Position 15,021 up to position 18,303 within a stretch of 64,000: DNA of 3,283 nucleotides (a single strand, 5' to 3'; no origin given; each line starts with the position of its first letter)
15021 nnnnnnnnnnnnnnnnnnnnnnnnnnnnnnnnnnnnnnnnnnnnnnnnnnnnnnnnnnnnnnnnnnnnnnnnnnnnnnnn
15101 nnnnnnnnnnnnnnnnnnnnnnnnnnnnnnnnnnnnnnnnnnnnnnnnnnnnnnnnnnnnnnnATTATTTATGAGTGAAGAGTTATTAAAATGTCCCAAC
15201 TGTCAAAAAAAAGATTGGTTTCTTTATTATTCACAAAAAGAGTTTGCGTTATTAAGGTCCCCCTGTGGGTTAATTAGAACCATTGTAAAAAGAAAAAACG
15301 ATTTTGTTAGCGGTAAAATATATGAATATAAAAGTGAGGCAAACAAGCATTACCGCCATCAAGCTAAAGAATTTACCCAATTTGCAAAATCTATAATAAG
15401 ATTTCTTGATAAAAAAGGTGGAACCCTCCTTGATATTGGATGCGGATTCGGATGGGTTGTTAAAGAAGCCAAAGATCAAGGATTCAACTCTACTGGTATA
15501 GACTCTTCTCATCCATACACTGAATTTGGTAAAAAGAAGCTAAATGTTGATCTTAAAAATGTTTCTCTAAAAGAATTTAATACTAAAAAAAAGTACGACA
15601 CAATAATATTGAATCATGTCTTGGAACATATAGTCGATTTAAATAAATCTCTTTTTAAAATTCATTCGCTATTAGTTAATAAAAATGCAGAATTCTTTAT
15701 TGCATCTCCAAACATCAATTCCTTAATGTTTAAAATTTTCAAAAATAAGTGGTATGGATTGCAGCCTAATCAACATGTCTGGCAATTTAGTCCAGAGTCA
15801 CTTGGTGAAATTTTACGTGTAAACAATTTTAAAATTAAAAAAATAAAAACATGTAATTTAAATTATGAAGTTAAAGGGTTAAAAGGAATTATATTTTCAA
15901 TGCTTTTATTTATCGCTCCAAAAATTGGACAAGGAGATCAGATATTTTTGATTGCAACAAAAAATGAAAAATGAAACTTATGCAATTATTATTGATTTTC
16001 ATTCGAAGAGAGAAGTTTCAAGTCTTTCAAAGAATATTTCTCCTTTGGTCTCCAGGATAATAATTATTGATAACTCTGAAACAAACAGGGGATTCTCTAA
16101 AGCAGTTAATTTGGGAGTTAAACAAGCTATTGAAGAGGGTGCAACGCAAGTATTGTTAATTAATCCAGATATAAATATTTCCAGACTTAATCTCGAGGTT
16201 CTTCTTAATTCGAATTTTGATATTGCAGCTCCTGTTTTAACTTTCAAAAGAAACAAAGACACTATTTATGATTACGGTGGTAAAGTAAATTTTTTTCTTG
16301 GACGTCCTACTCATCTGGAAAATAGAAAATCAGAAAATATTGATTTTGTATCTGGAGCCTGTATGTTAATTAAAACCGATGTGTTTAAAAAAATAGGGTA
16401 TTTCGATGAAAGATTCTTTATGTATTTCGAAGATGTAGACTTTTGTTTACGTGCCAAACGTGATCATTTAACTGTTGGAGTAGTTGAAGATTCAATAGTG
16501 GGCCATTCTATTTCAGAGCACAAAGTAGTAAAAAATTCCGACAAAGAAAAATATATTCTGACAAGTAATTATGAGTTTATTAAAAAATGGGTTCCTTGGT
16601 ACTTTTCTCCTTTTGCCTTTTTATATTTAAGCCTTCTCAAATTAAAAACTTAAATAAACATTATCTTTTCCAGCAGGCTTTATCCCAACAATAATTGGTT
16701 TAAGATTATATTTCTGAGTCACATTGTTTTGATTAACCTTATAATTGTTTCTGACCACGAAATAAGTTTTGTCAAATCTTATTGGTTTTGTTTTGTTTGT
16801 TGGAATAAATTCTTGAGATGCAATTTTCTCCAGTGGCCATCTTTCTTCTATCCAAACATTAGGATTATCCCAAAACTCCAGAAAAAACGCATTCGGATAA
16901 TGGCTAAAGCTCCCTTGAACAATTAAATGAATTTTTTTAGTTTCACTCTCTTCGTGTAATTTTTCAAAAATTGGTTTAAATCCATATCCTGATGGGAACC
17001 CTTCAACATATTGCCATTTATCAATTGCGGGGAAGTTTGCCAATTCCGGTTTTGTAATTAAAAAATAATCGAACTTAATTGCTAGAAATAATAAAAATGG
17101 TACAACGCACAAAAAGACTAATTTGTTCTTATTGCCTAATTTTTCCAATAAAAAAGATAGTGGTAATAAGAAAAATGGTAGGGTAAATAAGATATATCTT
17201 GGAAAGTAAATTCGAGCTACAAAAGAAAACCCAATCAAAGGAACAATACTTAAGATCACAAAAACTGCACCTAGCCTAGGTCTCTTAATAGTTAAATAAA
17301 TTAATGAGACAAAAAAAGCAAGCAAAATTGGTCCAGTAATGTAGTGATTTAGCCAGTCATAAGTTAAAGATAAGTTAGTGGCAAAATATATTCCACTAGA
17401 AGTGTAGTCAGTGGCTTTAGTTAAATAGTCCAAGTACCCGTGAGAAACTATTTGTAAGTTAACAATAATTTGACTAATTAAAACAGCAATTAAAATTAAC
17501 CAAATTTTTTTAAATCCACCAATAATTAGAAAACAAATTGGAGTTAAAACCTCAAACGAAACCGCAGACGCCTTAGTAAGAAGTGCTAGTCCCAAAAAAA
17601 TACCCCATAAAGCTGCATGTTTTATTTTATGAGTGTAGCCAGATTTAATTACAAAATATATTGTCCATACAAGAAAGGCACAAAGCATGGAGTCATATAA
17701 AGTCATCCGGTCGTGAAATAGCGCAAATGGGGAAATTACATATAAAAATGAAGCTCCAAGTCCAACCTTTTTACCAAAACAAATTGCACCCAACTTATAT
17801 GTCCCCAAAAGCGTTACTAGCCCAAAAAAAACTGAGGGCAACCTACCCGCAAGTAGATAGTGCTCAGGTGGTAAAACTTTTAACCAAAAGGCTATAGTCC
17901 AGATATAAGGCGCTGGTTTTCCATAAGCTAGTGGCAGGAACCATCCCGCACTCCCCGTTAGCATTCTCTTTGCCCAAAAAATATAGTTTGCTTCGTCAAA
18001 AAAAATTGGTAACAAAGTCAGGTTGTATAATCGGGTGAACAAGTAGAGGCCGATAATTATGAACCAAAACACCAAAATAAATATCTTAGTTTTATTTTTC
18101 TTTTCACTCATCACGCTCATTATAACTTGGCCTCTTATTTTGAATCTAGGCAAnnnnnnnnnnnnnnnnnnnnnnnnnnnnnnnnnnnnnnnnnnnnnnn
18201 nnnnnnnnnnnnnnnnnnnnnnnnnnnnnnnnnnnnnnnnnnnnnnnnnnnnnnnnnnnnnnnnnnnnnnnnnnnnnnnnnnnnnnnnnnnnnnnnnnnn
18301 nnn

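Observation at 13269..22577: Nine-gene glycosylation locus with three GT-C-type polytopic glycosyltransferase-like proteins and a Wzy_C ligase-like protein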

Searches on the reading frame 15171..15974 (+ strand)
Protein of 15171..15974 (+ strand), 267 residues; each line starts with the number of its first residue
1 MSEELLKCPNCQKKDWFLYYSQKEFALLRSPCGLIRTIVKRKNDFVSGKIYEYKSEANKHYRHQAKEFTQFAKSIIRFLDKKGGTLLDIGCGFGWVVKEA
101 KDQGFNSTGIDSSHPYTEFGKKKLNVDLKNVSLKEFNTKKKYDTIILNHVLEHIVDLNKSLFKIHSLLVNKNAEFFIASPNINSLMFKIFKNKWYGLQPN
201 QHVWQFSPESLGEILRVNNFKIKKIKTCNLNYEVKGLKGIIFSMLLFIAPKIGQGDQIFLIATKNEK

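Call 4: search_protein_families(library=pfam, proteins=[window:15171-15974:+], max_evalue=0.01)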
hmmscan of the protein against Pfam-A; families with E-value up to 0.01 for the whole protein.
window:15171-15974:+ (267 aa): 8 families
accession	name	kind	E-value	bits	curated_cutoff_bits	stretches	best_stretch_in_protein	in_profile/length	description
PF13489.12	Methyltransf_23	-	1.7e-23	83.6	27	1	62-222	2-161/164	Methyltransferase domain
PF08241.18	Methyltransf_11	-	8.5e-09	36.4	21.2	1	87-168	1-87/95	Methyltransferase domain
PF08242.18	Methyltransf_12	-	9.7e-09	36.3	30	1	87-168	1-92/98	Methyltransferase domain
PF13649.12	Methyltransf_25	-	1.7e-08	35.5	27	1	87-168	2-93/97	Methyltransferase domain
PF13847.12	Methyltransf_31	-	4.9e-08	33.2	27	1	81-191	2-123/145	Methyltransferase domain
PF02353.26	CMAS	-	1.8e-05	24.7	27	1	81-158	61-144/273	Mycolic acid cyclopropane synthetase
PF01555.25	N6_N4_Mtase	-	0.00044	20.7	26.7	1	49-118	142-217/221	DNA methylase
PF07021.18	MetW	-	0.006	16.7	21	1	76-156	7-90/193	Methionine biosynthesis protein MetW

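Call 5: search_protein_families(library=ncbifam, proteins=[window:15171-15974:+], max_evalue=0.01)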
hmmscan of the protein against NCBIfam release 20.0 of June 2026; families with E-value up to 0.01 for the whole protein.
window:15171-15974:+ (267 aa): 17 families
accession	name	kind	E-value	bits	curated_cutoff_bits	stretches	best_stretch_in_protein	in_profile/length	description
TIGR01983.1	UbiG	equivalog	5e-12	45.6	102.95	1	69-229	49-209/228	bifunctional 2-polyprenyl-6-hydroxyphenol methylase/3-demethylubiquinol 3-O-methyltransferase UbiG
TIGR02072.1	BioC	equivalog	1.2e-08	35.1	184.95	1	56-178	4-133/244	malonyl-ACP O-methyltransferase BioC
NF008686.0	PRK11705.1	equivalog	2.3e-06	26.9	400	1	81-177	166-265/383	cyclopropane fatty acyl phospholipid synthase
NF043040.1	corrin_prot_MT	hypoth_equivalog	4.4e-06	26.3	180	1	68-139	27-108/216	corrinoid protein-associated methyltransferase CpaM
NF045667.1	MTase_DVU1556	equivalog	3.6e-05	23.3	155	1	70-169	12-112/213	DVU_1556 family methyltransferase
TIGR04345.1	ovoA_Cterm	equivalog_domain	0.00018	21.2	170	0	56-97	10-56/242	putative 4-mercaptohistidine N1-methyltransferase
TIGR02021.1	BchM-ChlM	equivalog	0.00029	20.3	158.9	1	75-222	44-200/218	magnesium protoporphyrin IX methyltransferase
NF040703.1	cyclopro_CfaB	exception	0.00068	18.5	650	1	77-161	153-246/393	C17 cyclopropane fatty acid synthase CfaB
TIGR04290.1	meth_Rta_06860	hypoth_equivalog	0.00093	18.7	300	1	66-154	35-128/226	TIGR04290 family methyltransferase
NF007610.0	PRK10258.1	equivalog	0.0016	17.8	342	1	57-123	16-83/251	malonyl-ACP O-methyltransferase BioC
NF010703.0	PRK14103.1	equivalog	0.0031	17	320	1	62-161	9-109/256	trans-aconitate 2-methyltransferase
TIGR02081.1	metW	equivalog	0.0032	17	189.5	1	81-161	12-95/194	methionine biosynthesis protein MetW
NF002463.0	PRK01683.1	equivalog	0.0044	16.7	297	1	59-170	7-122/258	trans-aconitate 2-methyltransferase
NF008992.0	PRK12335.1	equivalog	0.0071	15.5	303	1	60-151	99-196/289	SAM-dependent methyltransferase TehB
NF011529.0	PRK14968.1-3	equivalog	0.0072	15.8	162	0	79-148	31-105/198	putative methyltransferase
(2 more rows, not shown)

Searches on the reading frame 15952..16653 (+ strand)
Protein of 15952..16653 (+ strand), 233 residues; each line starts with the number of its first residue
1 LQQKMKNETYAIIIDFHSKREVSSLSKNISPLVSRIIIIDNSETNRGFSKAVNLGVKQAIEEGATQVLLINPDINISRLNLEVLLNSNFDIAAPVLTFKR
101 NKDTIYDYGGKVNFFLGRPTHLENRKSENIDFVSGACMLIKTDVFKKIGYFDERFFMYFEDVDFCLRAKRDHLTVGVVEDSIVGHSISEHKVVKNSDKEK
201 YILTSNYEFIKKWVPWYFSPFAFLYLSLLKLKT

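Call 4: search_protein_families(library=pfam, proteins=[window:15952-16653:+], max_evalue=0.01)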
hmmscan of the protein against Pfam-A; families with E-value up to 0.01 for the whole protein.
window:15952-16653:+ (233 aa): 5 families
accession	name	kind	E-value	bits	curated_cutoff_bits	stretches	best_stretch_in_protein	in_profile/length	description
PF13632.12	Glyco_trans_2_3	-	1.5e-05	25.4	27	1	132-191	71-128/198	Glycosyl transferase family group 2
PF13641.12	Glyco_tranf_2_3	-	1.7e-05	25.4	27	1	126-186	152-212/230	Glycosyltransferase like family 2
PF00535.33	Glycos_transf_2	-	4.1e-05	24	23.3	1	12-149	31-168/168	Glycosyl transferase family 2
PF10111.15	Glyco_tranf_2_2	-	0.00023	21.2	27.3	1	7-170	28-201/276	Glycosyltransferase like family 2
PF13712.12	Glyco_tranf_2_5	-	0.0031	17.7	27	1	123-206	128-209/210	Glycosyltransferase like family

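Call 5: search_protein_families(library=ncbifam, proteins=[window:15952-16653:+], max_evalue=0.01)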
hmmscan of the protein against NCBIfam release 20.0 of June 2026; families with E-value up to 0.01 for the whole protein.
window:15952-16653:+ (233 aa): 4 families
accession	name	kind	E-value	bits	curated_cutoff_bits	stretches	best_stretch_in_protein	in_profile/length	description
TIGR01556.1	rhamnosyltran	subfamily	7.6e-18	64.7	200.55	1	6-194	19-209/281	rhamnosyltransferase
TIGR03965.1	mycofact_glyco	equivalog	0.00032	19.7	280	1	10-185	107-280/467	mycofactocin biosynthesis glycosyltransferase MftF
TIGR04283.1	glyco_like_mftF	equivalog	0.0061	16.2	182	0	137-183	140-183/221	TIGR04283 family arsenosugar biosynthesis glycosyltransferase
TIGR03937.1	PgaC_IcaA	equivalog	0.0098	14.9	422.3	0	129-174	196-239/407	poly-beta-1,6-N-acetyl-D-glucosamine synthase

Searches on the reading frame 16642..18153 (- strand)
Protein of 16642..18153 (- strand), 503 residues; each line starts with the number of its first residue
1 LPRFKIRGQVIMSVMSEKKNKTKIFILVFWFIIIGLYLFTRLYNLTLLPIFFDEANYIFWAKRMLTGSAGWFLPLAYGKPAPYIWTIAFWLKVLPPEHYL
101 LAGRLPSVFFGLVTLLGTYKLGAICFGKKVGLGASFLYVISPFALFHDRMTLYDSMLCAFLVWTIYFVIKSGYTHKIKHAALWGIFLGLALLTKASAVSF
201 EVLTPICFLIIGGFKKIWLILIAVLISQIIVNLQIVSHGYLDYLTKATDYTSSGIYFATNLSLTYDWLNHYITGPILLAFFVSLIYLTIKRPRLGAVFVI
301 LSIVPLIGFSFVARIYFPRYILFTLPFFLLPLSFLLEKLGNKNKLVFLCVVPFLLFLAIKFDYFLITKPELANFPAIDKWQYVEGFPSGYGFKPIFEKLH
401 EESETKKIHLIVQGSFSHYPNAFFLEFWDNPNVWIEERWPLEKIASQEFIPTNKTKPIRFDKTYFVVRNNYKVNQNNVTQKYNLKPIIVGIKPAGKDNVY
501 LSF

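Call 4: search_protein_families(library=pfam, proteins=[window:16642-18153:-], max_evalue=0.01)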
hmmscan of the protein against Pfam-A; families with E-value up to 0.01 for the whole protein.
window:16642-18153:- (503 aa): 1 family
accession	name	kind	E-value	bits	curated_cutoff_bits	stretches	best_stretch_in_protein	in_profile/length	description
PF13231.12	PMT_2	-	1.4e-12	48.5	26.1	1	82-231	5-154/160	Dolichyl-phosphate-mannose-protein mannosyltransferase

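Call 5: search_protein_families(library=ncbifam, proteins=[window:16642-18153:-], max_evalue=0.01)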
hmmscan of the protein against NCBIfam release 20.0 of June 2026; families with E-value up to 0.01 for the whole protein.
window:16642-18153:- (503 aa): 0 families

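Call 12: search_solved_structures(query=window:16642-18153:-, max_evalue=10)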
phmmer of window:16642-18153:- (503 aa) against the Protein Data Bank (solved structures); distinct sequences matched with E-value up to 10: 0.

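Call 13: search_protein_families(library=pfam, proteins=[window:16642-18153:-], max_evalue=10)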
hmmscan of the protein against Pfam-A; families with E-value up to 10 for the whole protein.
window:16642-18153:- (503 aa): 1 family
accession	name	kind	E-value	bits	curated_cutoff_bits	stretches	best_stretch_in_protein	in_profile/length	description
PF13231.12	PMT_2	-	1.4e-12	48.5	26.1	1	82-231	5-154/160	Dolichyl-phosphate-mannose-protein mannosyltransferase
